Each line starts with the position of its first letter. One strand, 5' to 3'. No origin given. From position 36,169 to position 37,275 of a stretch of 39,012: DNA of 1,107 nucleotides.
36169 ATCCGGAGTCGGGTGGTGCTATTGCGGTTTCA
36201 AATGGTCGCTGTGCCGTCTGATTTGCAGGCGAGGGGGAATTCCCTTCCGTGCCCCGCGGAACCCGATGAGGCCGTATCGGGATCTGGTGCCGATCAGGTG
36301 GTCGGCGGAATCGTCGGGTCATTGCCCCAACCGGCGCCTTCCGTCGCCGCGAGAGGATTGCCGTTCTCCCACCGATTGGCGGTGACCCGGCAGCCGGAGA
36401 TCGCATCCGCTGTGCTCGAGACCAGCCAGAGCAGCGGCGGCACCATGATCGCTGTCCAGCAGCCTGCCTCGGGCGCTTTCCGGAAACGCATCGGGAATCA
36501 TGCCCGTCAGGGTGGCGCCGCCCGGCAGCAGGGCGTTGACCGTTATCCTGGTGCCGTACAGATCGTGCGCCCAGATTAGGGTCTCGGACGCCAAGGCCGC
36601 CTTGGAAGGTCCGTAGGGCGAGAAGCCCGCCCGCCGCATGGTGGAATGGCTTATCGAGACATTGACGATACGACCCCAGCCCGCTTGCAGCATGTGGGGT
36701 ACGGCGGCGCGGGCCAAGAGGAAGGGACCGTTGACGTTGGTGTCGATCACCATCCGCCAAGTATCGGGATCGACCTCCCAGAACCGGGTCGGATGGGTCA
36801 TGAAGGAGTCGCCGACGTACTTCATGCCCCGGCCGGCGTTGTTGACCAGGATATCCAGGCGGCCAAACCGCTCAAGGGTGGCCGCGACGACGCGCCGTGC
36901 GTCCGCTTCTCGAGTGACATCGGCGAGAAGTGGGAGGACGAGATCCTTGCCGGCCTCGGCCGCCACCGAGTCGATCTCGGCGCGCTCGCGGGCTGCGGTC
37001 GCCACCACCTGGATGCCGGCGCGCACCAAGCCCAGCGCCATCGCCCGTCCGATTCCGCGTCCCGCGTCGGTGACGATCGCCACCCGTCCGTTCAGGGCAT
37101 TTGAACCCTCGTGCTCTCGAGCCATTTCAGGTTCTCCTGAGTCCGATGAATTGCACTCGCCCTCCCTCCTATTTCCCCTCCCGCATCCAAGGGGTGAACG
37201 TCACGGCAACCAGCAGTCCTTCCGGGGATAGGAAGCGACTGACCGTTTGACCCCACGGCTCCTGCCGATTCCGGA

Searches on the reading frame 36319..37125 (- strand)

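Call 20: search_protein_families(library=pfam, proteins=[window:36319-37125:-])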
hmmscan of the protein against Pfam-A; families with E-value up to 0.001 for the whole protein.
window:36319-37125:- (268 aa): 2 families
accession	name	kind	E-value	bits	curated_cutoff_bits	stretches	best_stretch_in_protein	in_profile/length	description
PF00106.31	adh_short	-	5.4e-45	153.7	26.6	1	14-210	1-187/195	short chain dehydrogenase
PF13561.12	adh_short_C2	-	5.7e-37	128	27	1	23-203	6-175/236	Enoyl-(Acyl carrier protein) reductase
